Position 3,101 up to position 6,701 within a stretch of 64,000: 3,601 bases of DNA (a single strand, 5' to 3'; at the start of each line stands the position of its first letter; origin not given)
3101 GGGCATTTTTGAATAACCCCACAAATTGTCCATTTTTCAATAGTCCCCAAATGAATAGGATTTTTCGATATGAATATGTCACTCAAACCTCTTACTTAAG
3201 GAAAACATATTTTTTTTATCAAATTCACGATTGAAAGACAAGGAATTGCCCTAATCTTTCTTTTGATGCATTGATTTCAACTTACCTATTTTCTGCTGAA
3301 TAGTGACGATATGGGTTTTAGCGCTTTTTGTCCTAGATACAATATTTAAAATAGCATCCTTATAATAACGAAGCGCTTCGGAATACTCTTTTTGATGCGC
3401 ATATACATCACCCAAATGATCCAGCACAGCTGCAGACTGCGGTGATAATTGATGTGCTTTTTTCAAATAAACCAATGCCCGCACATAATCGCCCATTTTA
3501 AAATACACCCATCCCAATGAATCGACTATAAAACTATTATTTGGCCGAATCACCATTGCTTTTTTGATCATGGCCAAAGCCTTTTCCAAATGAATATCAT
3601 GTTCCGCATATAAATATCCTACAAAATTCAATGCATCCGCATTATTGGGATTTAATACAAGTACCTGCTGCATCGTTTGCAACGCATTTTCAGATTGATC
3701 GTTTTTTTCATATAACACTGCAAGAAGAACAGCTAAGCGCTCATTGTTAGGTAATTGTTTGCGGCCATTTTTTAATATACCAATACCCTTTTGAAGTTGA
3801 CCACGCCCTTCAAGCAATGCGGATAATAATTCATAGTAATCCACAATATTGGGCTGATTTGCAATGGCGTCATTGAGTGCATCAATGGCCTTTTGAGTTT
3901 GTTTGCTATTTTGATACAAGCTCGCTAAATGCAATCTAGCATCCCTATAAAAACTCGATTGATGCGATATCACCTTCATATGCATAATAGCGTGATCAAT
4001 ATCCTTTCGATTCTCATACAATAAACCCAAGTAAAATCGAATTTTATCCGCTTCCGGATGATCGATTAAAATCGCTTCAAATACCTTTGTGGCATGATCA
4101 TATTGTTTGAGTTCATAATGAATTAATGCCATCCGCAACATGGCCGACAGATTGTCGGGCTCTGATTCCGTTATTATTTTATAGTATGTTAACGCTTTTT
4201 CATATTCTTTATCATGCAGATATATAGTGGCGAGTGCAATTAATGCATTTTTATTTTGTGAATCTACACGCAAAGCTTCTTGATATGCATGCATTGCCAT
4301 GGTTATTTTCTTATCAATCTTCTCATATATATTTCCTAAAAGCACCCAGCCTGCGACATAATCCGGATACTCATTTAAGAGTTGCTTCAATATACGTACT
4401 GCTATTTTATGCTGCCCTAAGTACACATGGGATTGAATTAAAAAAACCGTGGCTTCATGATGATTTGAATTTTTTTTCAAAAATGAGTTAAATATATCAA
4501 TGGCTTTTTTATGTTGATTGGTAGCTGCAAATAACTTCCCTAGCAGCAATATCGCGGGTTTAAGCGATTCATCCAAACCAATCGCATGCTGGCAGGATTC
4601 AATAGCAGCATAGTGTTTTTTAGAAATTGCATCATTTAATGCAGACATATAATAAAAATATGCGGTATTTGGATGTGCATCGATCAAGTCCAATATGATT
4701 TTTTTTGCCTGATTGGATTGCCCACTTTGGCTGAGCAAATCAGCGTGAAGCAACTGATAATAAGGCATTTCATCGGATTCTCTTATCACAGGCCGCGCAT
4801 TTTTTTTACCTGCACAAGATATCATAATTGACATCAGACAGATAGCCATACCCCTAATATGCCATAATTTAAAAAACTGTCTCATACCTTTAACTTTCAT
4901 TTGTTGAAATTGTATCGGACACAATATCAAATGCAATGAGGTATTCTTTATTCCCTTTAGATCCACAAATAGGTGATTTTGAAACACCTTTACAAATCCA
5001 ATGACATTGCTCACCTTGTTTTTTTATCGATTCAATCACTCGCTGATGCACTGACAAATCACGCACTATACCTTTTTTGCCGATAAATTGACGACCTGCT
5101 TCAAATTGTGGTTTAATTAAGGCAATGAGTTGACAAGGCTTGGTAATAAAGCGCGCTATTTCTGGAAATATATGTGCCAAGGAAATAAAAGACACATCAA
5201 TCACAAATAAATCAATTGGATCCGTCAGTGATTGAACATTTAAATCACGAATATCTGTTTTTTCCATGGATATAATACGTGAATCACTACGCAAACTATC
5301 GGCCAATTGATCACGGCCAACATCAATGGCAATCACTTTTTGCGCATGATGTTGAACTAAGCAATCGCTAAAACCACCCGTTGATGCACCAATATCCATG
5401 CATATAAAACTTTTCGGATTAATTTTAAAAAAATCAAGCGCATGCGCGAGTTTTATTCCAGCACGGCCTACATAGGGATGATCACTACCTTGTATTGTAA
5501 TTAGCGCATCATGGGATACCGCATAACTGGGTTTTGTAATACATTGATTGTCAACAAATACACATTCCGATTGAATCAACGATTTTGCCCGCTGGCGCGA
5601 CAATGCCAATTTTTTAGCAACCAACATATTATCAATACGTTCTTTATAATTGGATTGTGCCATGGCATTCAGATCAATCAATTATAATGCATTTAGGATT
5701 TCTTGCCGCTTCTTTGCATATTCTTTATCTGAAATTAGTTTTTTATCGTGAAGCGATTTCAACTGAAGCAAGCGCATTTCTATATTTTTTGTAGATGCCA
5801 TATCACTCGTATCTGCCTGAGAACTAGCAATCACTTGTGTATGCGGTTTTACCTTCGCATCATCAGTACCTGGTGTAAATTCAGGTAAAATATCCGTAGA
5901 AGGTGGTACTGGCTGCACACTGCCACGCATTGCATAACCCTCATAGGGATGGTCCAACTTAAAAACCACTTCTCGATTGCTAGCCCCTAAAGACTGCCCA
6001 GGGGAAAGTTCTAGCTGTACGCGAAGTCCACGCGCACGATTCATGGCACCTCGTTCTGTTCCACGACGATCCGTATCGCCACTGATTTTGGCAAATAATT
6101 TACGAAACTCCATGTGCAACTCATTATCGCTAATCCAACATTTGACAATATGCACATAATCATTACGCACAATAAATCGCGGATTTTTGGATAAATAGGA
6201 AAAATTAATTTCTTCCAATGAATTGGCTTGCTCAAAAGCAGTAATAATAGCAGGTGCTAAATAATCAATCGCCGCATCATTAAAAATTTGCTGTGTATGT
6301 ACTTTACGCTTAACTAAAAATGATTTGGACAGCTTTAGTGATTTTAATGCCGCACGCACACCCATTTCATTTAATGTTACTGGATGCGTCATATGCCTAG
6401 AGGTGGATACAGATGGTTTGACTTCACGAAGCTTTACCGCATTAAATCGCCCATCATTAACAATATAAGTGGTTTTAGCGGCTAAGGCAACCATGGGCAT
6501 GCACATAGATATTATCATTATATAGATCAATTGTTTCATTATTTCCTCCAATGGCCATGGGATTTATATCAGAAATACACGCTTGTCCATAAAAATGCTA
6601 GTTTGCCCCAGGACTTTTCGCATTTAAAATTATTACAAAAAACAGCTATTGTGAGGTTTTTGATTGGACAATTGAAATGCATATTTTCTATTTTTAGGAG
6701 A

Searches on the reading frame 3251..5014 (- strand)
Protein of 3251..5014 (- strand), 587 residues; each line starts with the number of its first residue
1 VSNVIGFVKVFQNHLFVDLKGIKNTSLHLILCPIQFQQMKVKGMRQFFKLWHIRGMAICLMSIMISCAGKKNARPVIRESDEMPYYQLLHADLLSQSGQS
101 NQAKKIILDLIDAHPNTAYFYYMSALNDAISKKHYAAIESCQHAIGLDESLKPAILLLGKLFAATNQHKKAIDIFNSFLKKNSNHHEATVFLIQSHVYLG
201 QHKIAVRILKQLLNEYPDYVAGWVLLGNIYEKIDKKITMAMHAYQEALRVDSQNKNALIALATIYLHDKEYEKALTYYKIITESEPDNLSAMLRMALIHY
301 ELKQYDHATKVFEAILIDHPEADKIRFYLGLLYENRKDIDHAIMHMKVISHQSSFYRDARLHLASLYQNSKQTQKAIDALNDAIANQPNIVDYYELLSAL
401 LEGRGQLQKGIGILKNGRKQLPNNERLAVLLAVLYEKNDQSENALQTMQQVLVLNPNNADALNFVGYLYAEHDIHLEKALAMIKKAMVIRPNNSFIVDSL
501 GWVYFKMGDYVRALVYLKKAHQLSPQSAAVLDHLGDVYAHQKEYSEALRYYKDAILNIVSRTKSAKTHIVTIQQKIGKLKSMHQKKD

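Call 9: search_protein_families(library=pfam, proteins=[window:3251-5014:-], max_evalue=0.01)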
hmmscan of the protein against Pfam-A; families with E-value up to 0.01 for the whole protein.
window:3251-5014:- (587 aa): 34 families (the best 25 are shown)
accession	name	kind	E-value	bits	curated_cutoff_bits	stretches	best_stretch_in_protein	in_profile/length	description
PF13428.12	TPR_14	-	1.1e-37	125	23.5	1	256-296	2-42/44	Tetratricopeptide repeat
PF14559.12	TPR_19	-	4.4e-37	126.7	25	4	505-553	2-50/68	Tetratricopeptide repeat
PF13174.12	TPR_6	-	2e-34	116.3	26.3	1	358-389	1-32/33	Tetratricopeptide repeat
PF07719.23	TPR_2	-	2.5e-32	108.7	27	2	500-526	7-33/34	Tetratricopeptide repeat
PF13432.12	TPR_16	-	5.7e-32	110.2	32.7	3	242-282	18-58/65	Tetratricopeptide repeat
PF00515.34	TPR_1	-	1.1e-31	107.8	27.8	2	500-526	7-33/34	Tetratricopeptide repeat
PF13181.12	TPR_8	-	1.1e-24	84.8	25.7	0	359-389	3-33/34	Tetratricopeptide repeat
PF23914.1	TPR_CcmH_CycH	-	1.8e-24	86.8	42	2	209-324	39-156/158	Cytochrome c-type biogenesis protein H TPR domain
PF13431.12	TPR_17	-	3.1e-23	80.5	24.4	1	243-275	1-33/34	Tetratricopeptide repeat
PF12895.13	ANAPC3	-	1.2e-21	77.2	27.2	4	479-552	8-80/82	Anaphase-promoting complex, cyclosome, subunit 3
PF13424.12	TPR_12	-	2.8e-17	63.1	30.1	1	500-555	9-72/77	Tetratricopeptide repeat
PF13176.12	TPR_7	-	1.3e-16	59.6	27.9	0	531-555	2-26/36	Tetratricopeptide repeat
PF13371.12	TPR_9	-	2.5e-15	56.7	35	1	263-325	3-65/73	Tetratricopeptide repeat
PF25058.1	ARM_TT21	-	2.1e-12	47.7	27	2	289-375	57-146/155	Tetratricopeptide repeat protein 21 ARM repeat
PF25063.1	ARM_TT21_C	-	3.8e-12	46.9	35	2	135-287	38-196/209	Tetratricopeptide repeat protein 21 C-terminal ARM domain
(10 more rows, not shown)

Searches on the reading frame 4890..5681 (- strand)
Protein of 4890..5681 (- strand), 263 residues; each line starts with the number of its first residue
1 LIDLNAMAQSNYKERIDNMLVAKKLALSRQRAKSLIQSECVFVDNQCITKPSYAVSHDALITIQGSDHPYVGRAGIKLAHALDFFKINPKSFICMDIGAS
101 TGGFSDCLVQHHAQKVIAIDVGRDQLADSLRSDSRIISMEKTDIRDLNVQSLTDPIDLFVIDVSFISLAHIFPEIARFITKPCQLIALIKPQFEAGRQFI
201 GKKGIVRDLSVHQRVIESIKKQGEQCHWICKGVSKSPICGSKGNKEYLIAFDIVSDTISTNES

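Call 9: search_protein_families(library=pfam, proteins=[window:4890-5681:-], max_evalue=0.01)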
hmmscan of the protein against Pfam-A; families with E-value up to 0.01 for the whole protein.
window:4890-5681:- (263 aa): 4 families
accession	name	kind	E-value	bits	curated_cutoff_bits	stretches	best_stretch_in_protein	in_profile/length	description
PF01728.25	FtsJ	-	1.9e-44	152.2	24.1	1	70-251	1-179/181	FtsJ-like methyltransferase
PF01479.30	S4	-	5.5e-09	36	22.8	1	14-58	1-45/48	S4 domain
PF22421.1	SYY_C-terminal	-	0.00085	19.6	27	1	9-59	14-64/83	Tyrosine--tRNA ligase SYY-like C-terminal domain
PF13649.12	Methyltransf_25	-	0.0097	17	27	0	95-176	2-90/97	Methyltransferase domain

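Call 49: find_encoding_contigs(protein=window:4893-5681:-, flank=5000, max_places=10)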
Protein window:4893-5681:- (263 aa): no gene with exactly this product is on record in the collection.

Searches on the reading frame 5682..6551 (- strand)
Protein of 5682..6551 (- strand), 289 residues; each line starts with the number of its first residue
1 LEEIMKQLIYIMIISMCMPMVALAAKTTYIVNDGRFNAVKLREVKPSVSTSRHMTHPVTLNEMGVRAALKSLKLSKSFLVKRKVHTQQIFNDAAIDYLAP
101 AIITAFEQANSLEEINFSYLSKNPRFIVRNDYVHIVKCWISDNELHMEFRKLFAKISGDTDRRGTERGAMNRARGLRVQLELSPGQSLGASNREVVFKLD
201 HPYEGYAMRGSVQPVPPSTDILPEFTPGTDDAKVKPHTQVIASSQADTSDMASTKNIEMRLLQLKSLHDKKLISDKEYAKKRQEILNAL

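Call 9: search_protein_families(library=pfam, proteins=[window:5682-6551:-], max_evalue=0.01)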
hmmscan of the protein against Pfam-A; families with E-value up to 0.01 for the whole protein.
window:5682-6551:- (289 aa): 1 family
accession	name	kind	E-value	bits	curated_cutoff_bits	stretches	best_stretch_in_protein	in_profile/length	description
PF09851.14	SHOCT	-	0.00027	21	27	1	261-286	3-28/28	Short C-terminal domain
